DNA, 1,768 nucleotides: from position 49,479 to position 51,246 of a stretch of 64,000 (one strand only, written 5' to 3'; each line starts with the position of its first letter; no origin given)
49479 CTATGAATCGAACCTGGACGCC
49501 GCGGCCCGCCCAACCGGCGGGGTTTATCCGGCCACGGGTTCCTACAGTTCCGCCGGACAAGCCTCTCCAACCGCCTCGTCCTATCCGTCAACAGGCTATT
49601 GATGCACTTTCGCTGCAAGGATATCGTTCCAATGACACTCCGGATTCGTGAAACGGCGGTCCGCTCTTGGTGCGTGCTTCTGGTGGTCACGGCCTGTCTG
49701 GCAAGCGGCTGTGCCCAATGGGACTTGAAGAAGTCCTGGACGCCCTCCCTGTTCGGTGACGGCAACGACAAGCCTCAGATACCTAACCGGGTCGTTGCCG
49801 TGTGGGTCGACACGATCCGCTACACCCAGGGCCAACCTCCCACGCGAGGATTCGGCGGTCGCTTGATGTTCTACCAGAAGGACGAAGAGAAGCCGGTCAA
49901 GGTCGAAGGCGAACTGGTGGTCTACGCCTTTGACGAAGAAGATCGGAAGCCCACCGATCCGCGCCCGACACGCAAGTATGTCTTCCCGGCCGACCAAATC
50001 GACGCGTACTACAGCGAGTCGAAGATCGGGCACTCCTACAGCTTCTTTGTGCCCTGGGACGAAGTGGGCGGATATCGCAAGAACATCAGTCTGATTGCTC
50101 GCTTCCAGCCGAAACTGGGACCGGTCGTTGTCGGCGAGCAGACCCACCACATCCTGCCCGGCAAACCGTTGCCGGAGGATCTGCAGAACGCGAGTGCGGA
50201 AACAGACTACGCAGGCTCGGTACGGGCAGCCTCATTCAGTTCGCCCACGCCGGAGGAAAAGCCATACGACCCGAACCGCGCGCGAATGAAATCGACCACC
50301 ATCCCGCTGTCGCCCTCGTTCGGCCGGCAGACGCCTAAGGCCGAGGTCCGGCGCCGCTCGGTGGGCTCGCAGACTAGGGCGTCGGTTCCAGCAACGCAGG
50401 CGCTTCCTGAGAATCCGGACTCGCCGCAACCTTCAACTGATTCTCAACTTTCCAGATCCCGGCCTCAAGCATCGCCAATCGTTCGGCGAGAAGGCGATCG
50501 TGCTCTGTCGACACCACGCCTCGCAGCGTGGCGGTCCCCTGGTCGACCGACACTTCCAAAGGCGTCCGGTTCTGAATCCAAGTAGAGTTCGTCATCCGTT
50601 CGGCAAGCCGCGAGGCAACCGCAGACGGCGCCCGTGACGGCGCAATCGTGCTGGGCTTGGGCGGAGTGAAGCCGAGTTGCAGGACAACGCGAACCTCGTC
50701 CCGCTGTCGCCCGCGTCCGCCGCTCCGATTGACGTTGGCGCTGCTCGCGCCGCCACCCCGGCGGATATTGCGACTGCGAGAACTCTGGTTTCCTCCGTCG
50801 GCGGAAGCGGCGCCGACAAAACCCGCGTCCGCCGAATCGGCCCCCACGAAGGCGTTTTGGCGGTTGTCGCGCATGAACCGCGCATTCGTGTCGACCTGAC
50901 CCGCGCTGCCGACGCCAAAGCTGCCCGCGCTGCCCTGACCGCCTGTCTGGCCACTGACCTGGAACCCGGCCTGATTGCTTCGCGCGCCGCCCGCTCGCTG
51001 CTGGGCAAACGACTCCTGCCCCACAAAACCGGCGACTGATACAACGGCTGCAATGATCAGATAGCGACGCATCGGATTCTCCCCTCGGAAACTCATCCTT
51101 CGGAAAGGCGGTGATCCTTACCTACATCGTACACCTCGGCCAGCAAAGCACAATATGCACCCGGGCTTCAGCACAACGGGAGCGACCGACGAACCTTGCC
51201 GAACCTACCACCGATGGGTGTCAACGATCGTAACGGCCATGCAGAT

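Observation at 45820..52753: Candidate novel envelope assembly/secretion module: giant secretin, pilotin-like lipoprotein, BON protein, acidic S/D/Y/G-rich cargo-like protein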

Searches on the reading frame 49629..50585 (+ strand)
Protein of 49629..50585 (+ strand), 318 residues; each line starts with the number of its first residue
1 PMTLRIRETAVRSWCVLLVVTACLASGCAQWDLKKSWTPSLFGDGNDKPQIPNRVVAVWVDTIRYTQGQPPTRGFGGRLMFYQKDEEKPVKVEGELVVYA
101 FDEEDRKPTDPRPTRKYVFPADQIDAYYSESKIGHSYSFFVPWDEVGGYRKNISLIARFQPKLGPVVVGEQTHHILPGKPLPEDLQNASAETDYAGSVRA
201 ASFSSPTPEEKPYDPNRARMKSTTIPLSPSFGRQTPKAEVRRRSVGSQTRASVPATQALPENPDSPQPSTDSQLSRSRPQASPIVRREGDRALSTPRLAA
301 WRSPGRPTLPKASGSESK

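Call 7: search_protein_families(library=pfam, proteins=[window:49629-50585:+], max_evalue=0.01)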
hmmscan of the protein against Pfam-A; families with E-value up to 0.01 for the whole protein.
window:49629-50585:+ (318 aa): 0 families

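Call 28: find_homologous_proteins(query=window:49629-50585:+, max_evalue=0.00001)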
Query window:49629-50585:+ (318 aa): 212 proteins with E <= 0.00001 among 3099 candidates; the best 120 are listed.
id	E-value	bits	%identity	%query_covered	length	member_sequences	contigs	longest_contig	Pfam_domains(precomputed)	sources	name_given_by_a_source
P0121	2.1e-211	719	100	100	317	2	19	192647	-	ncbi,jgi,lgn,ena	-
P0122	3.6e-160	551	77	100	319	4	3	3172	-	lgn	-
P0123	1.2e-127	444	62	100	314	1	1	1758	-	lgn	-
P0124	1.9e-118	414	61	100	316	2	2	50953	-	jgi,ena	jgi:hypothetical protein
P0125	7.7e-112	392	60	97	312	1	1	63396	-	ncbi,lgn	-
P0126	2.1e-108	381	60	97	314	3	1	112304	-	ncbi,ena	-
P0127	2.7e-106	374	58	100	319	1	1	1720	-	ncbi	-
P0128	3.9e-106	373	59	97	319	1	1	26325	-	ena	-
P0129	4.8e-105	370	57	98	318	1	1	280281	-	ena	-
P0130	6.6e-102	359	57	97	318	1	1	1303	-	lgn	-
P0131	5.9e-101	356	55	100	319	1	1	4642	-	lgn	-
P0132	1.2e-99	352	55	100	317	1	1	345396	-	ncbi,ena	-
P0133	6.8e-95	336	55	91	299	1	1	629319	-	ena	-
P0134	6.3e-80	287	50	97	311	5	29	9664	-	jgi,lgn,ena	-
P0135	2.3e-72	262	46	100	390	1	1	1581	-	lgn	-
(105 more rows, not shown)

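Call 35: predict_structure(alignment_id=A2)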
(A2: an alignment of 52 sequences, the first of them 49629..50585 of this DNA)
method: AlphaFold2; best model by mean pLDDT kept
length: 318 residues; sequences in the alignment: 52
mean_pLDDT: 74.9   pTM: 0.53
mean pLDDT of the five models: 74.9, 74.6, 73.8, 73.6, 73.5
residues with pLDDT >= 90: 133; 70-90: 42; 50-70: 93; < 50: 50
segments of 3 or more residues with pLDDT < 50: 29-32, 35-41, 248-250, 270-273, 281-284, 288-294, 299-302
pLDDT, mean of each block of 10 residues (from residue 1): 65 84 65 49 70 98 97 98 96 98 94 98 97 96 96 98 98 96 83 57 57 70 76 56 51 50 54 49 47 46 53 48
secondary structure, 60 per line:
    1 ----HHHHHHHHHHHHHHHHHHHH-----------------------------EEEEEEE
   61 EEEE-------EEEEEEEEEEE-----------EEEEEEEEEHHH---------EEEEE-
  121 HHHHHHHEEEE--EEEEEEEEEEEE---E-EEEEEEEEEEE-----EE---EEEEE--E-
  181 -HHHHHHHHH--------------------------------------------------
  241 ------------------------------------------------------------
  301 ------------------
elements in order: H5-24 E54-64 E72-82 E94-102 E115-119 H121-127 E128-131 E134-145 E151-161 E172-176 H182-190

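Call 40: search_protein_families(library=ncbifam, proteins=[window:49632-50585:+], max_evalue=0.01)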
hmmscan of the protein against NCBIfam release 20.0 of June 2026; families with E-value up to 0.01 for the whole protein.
window:49632-50585:+ (317 aa): 0 families

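Call 42: fold_search(model_id=the predicted structure, library=pdb)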
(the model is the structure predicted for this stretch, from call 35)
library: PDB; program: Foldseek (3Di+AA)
matches with E <= 10: 1266; with E <= 0.001: 2
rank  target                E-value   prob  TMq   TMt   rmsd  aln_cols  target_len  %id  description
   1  7pks_g                1.1e-04  1.00  0.21  0.09   9.3       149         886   11  Structural basis of Integrator-mediated transcription regulation (released 2021-12-08)
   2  8yjb_G                4.7e-04  1.00  0.21  0.09  10.0       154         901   12  Cryo-EM structure of the human DSS1-INTAC complex (released 2025-03-05)
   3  7ycx_G                1.8e-03  0.99  0.21  0.09   8.6       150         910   11  The structure of INTAC-PEC complex (released 2023-03-15)
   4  8rc4_g                2.2e-03  1.00  0.22  0.10   9.1       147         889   12  Structure of Integrator-PP2A complex (released 2024-02-07)
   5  7eeu_A                2.5e-03  0.89  0.17  0.24  15.1       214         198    9  Human p53 core domain with hot spot mutation R282W in complex with the natural CDKN1A(p21) p53-response element and Ar (released 2022-06-22)
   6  7p2p_B                3.3e-03  0.84  0.17  0.24  17.9       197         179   15  Human Signal Peptidase Complex Paralog A (SPC-A) (released 2021-10-06)
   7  9ezw_G                3.5e-03  0.96  0.18  0.38  10.1       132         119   13  Structure of the single-domain antibody VHH_h3 in complex with human Vsig4 (released 2025-10-29)
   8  5bua_A                3.5e-03  0.89  0.17  0.25  15.5       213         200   10  Lysine 120-acetylated P53 DNA binding domain in a complex with DNA. (released 2016-07-06)
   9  7ycx_D                5.5e-03  0.98  0.20  0.09  14.9       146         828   10  The structure of INTAC-PEC complex (released 2023-03-15)
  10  9ezw_E                6.5e-03  0.85  0.17  0.32  10.2       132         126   13  Structure of the single-domain antibody VHH_h3 in complex with human Vsig4 (released 2025-10-29)
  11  1amx                  6.9e-03  0.66  0.13  0.22  14.4       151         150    9  COLLAGEN-BINDING DOMAIN FROM A STAPHYLOCOCCUS AUREUS ADHESIN (released 1998-06-24)
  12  6hg4_B                7.3e-03  0.99  0.22  0.17   9.4       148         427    9  Crystal Structure of the human IL-17RC ECD in complex with human IL-17F (released 2020-03-18)
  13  4qo1_B                7.3e-03  0.80  0.17  0.25  15.0       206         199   11  p53 DNA binding domain in complex with Nb139 (released 2014-10-29)
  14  8dek_A                7.7e-03  0.96  0.20  0.15  11.7       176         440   10  The structure of the glycopeptidase catalytic domain including the linker of Amuc_1438 (released 2022-08-31)
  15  3im1                  8.2e-03  1.00  0.23  0.23   6.8       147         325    7  Structure of the C-terminal Sec63 unit of yeast Brr2, P212121 Form (released 2009-08-25)
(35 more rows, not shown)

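Call 55: search_solved_structures(query=A2, max_evalue=1)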
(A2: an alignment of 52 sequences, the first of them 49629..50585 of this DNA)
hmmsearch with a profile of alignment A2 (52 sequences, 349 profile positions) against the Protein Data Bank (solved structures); distinct sequences matched with E-value up to 1: 0.

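Call 71: search_protein_representatives(alignment_id=A2)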
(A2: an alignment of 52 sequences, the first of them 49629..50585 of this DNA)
Query: 52 sequences, 349 profile positions. Proteins with E-value up to 0.001 (for the whole library): 2321; up to 1e-10: 2011; up to 1e-30: 1363. The best 150 are listed.
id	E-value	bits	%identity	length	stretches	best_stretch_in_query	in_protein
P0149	4.5e-122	424.4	-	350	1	6-346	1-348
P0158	5.8e-122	424.0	-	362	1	7-346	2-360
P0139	5.9e-122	424.0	-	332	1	7-335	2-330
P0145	1.1e-116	406.6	-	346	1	6-334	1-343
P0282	7.9e-115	400.5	-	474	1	15-343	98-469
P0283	1.5e-111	389.8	-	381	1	7-343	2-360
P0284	3.0e-111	388.8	-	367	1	6-339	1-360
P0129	1.0e-110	387.0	-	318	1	2-333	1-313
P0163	1.7e-110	386.3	-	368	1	6-316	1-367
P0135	7.4e-110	384.2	-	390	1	7-344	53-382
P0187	1.1e-109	383.6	-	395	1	6-343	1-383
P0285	6.7e-109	381.0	-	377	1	14-340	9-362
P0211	1.2e-108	380.3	-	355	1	12-344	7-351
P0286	1.4e-108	380.0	-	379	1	14-338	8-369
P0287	1.6e-108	379.8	-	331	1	11-333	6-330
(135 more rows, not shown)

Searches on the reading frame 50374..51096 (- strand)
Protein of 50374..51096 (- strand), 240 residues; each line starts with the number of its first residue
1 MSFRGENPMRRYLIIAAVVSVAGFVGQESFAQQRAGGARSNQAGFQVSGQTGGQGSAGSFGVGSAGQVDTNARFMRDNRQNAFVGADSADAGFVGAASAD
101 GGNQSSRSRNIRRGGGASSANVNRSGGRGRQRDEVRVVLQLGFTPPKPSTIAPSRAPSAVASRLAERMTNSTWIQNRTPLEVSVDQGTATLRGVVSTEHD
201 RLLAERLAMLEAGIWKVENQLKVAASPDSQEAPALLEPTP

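Call 7: search_protein_families(library=pfam, proteins=[window:50374-51096:-], max_evalue=0.01)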
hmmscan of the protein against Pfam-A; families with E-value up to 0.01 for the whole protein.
window:50374-51096:- (240 aa): 1 family
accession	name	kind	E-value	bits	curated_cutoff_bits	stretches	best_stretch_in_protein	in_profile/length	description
PF04972.22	BON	-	3.5e-10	40.5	27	1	160-224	5-68/69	BON domain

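Call 31: find_homologous_proteins(query=window:50374-51096:-, max_evalue=0.00001)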
Query window:50374-51096:- (240 aa): 41 proteins with E <= 0.00001 among 7293 candidates.
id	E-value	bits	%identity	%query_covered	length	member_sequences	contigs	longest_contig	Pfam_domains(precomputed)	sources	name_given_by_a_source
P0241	5.6e-122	424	89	97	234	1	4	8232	PF04972.23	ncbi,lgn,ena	-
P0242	5.7e-107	375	80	97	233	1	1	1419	PF04972.23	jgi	jgi:osmotically-inducible protein OsmY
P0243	3.2e-98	346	100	69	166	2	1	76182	PF04972.23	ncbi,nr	ncbi:MAG: BON domain-containing protein [Planctomycetaceae bacterium]|nr:BON domain-containing prote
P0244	1.4e-92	327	69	97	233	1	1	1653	PF04972.23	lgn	-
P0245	8.5e-92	325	68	97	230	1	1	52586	PF04972.23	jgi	jgi:BON domain-containing protein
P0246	1.5e-90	321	67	97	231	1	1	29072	PF04972.23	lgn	-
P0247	2.9e-90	320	68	97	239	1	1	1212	PF04972.23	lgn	-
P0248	5.8e-87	309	67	97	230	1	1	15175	PF04972.23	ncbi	-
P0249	5.4e-86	306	66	97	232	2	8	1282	PF04972.23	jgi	jgi:osmotically-inducible protein OsmY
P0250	1.3e-84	301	67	97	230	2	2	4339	PF04972.23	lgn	-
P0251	1.5e-84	301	68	93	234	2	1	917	PF04972.23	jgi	jgi:hypothetical protein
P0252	4.4e-84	300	65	97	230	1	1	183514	PF04972.23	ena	-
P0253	7.5e-84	299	65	97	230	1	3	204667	PF04972.23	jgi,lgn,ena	-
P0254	3.9e-83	297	61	97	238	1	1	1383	PF04972.23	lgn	-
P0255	1.4e-81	292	63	99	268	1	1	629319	PF04972.23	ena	-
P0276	2.1e-16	78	33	65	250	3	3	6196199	PF04972.23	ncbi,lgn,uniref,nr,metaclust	ncbi:transport-associated [Pirellula staleyi DSM 6068]|uniref:Transport-associated n=1 Tax=Pirellula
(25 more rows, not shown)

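Call 32: find_encoding_contigs(protein=P0276, flank=10000, max_places=1)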
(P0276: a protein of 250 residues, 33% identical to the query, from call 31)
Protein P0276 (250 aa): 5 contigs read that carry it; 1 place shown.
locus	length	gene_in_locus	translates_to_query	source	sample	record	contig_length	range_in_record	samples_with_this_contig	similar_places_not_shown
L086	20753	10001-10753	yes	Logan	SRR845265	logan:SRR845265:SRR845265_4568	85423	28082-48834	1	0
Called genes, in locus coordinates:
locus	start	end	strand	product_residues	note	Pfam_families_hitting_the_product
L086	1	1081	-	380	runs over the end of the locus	PF01053:Cys_Met_Meta_PP, PF00155:Aminotran_1_2 (weak)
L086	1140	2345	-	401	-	PF01053:Cys_Met_Meta_PP, PF00155:Aminotran_1_2, PF00266:Aminotran_5 (faint)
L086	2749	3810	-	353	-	PF12006:DUF3500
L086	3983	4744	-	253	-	PF23598:LRR_14 (weak), PF12799:LRR_4 (faint), PF13855:LRR_8 (faint)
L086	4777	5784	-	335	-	PF02568:ThiI (weak)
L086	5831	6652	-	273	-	PF22935:RM44_endonuclase (weak), PF14622:Ribonucleas_3_3, PF00636:Ribonuclease_3, PF00035:dsrm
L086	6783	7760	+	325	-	PF00389:2-Hacid_dh (weak), PF02826:2-Hacid_dh_C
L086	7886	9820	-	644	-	PF11832:DUF3352 (faint)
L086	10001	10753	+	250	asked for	PF04972:BON (weak)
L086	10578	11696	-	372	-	-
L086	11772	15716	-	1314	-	PF03958:Secretin_N, PF00263:Secretin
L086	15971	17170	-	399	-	-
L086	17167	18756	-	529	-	-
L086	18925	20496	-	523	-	PF21687:T2SSK_1st, PF12836:HHH_3 (faint)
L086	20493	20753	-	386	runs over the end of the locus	PF11612:T2SSJ (weak)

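Call 40: search_protein_families(library=ncbifam, proteins=[window:50374-51096:-], max_evalue=0.01)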
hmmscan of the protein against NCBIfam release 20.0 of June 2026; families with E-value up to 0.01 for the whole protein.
window:50374-51096:- (240 aa): 0 families

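Call 63: search_protein_families(library=pfam, proteins=[L086:15971-17170:-, L086:17167-18756:-, L086:7886-9820:-], max_evalue=0.05)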
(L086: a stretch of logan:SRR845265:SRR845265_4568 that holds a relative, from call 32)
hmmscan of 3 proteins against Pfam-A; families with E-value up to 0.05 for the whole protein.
L086:15971-17170:- (399 aa): 5 families
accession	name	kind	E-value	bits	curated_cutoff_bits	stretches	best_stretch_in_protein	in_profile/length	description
PF05345.18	He_PIG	-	0.0021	18.9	24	1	216-296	8-94/96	Putative Ig domain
PF24908.1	Ig_SIBA-E_2nd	-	0.0026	18.3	27.8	1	235-285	28-78/117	Integrin beta-like protein A-E, second Ig-like domain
PF17963.7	Big_9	-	0.003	18.8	23.6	1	208-284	1-79/89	Bacterial Ig domain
PF22352.2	K319L-like_PKD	-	0.0096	16.3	27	1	217-297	3-84/84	K319L-like, PKD domain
PF17957.7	Big_7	-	0.027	15.5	24.1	0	217-275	10-68/70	Bacterial Ig domain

L086:17167-18756:- (529 aa): 1 family
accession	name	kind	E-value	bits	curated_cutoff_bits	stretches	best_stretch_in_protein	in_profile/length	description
PF11104.14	PilM_2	-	0.0021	17.5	27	0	215-279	253-317/340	Type IV pilus assembly protein PilM;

L086:7886-9820:- (644 aa): 2 families
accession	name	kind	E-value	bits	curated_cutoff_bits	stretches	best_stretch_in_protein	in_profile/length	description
PF11832.13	DUF3352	-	3.5e-11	42.9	26.8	2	397-552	80-224/536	Protein of unknown function (DUF3352)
PF14285.11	DUF4367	-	0.019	15.9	22.1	1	186-230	48-92/110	Domain of unknown function (DUF4367)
